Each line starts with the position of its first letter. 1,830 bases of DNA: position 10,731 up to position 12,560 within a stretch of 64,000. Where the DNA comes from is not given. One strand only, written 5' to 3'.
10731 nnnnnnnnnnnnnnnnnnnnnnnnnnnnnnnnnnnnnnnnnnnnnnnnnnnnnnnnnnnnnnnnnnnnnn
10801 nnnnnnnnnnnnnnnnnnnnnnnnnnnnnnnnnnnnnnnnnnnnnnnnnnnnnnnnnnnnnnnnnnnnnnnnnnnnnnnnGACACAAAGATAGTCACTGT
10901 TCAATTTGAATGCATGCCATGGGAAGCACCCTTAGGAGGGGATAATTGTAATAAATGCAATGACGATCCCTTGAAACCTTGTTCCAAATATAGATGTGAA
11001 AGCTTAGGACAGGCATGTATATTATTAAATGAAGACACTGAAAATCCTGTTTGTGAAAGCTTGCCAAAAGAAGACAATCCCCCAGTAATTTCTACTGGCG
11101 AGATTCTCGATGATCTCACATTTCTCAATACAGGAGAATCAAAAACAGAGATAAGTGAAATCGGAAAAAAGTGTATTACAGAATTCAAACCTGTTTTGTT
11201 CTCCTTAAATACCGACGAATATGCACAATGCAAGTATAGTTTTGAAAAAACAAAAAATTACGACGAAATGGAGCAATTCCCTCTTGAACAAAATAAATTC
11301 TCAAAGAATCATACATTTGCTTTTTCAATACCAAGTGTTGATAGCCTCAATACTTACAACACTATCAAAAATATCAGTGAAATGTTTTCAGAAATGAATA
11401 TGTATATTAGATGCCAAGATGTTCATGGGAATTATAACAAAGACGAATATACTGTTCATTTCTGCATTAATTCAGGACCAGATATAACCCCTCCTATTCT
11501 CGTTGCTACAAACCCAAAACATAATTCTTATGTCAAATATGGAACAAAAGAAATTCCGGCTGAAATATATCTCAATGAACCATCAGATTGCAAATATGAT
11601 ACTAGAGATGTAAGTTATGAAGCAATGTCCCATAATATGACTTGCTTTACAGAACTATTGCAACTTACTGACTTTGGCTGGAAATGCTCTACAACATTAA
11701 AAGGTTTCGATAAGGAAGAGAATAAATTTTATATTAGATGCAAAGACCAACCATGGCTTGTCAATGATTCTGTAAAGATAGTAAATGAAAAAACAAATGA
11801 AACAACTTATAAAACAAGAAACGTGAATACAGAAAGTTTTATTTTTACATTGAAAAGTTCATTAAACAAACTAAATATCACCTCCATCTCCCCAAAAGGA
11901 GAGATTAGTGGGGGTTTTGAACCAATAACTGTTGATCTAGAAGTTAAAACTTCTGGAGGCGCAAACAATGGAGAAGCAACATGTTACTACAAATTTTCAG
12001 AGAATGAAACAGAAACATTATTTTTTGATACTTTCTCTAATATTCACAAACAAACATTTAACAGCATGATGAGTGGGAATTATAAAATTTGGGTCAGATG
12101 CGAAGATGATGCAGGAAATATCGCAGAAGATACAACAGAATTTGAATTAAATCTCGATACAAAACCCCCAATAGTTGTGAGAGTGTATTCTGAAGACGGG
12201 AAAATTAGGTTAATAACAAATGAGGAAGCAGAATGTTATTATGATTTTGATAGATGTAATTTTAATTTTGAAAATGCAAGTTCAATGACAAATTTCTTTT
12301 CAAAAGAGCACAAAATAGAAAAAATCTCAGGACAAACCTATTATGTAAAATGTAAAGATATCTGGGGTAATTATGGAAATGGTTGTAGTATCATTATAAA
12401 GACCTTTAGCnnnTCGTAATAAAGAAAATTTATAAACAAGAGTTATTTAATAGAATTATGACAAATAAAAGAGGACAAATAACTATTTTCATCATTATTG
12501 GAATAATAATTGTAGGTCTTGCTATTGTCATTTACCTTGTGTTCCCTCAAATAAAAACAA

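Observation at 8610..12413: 1267-aa protein joining a ~500-aa Cys-rich ectodomain, a ~195-aa Gly/Ala 'glycine-zipper'-like hydrophobic region and four C-terminal repeat modules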

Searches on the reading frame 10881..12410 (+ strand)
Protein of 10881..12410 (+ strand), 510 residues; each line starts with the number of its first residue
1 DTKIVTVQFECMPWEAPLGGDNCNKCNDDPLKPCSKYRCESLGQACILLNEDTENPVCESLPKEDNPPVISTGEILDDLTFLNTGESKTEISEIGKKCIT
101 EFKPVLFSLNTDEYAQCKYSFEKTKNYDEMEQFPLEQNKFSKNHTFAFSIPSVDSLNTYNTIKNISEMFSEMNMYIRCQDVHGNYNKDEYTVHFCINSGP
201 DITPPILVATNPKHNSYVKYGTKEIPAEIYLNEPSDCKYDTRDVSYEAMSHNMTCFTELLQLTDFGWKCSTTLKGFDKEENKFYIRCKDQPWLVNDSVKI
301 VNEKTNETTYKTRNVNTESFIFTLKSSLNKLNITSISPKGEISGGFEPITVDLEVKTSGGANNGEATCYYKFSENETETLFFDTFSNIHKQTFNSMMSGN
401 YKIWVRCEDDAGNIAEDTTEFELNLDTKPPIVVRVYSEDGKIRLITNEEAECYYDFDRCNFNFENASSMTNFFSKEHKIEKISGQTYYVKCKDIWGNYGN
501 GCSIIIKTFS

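Call 72: search_protein_families(library=phrogs, proteins=[window:10881-12410:+], max_evalue=0.01)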
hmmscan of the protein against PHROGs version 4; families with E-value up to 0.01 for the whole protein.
window:10881-12410:+ (510 aa): 0 families

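Call 83: search_protein_representatives(protein=window:10881-12410:+)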
Query: 510 residues. Proteins with E-value up to 0.001 (for the whole library): 2475; up to 1e-10: 1857; up to 1e-30: 1234. The best 150 are listed.
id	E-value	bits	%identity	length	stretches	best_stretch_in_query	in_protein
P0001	0.0e+00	1184.3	100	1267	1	1-510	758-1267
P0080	4.0e-177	606.3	50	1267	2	3-506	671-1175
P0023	3.3e-173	593.4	53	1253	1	5-508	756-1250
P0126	2.2e-170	584.1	54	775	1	1-508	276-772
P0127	3.0e-168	577.0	53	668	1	2-507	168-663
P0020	9.4e-167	572.1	50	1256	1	3-507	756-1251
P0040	3.3e-159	547.2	53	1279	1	2-506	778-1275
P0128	2.4e-153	527.9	49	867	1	2-505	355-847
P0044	3.4e-153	527.4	51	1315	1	2-506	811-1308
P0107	1.5e-152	525.2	49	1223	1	4-507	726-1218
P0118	6.0e-152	523.3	46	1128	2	5-507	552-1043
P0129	1.7e-148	511.8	46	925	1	1-504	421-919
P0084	1.0e-144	499.4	46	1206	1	7-508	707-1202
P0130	3.7e-139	481.1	46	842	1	3-506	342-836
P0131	5.7e-138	477.1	49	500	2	90-508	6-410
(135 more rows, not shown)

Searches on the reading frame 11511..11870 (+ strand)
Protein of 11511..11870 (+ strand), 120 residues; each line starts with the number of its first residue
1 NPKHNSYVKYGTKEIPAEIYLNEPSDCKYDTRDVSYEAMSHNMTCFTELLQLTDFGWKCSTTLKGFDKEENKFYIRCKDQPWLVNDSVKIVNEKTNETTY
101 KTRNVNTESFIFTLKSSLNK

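Call 18: search_protein_families(library=pfam, proteins=[window:11511-11870:+], max_evalue=1)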
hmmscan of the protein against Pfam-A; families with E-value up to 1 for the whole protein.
window:11511-11870:+ (120 aa): 1 family
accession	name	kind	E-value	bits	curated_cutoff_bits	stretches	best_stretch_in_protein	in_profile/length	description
PF12276.13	DUF3617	-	0.21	12.9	24.5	0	23-48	35-60/106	Protein of unknown function (DUF3617)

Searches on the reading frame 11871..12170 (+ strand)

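Call 18: search_protein_families(library=pfam, proteins=[window:11871-12170:+], max_evalue=1)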
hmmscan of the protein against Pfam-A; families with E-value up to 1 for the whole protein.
window:11871-12170:+ (100 aa): 3 families
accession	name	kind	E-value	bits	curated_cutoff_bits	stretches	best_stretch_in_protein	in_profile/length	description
PF19077.6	Big_13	-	0.00036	21.4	27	1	63-97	69-102/102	Bacterial Ig-like domain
PF07495.19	Y_Y_Y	-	0.012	15.9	26.6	1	40-93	12-62/65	Y_Y_Y domain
PF15418.12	DUF4625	-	0.028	15.2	27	1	61-93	98-130/131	Domain of unknown function (DUF4625)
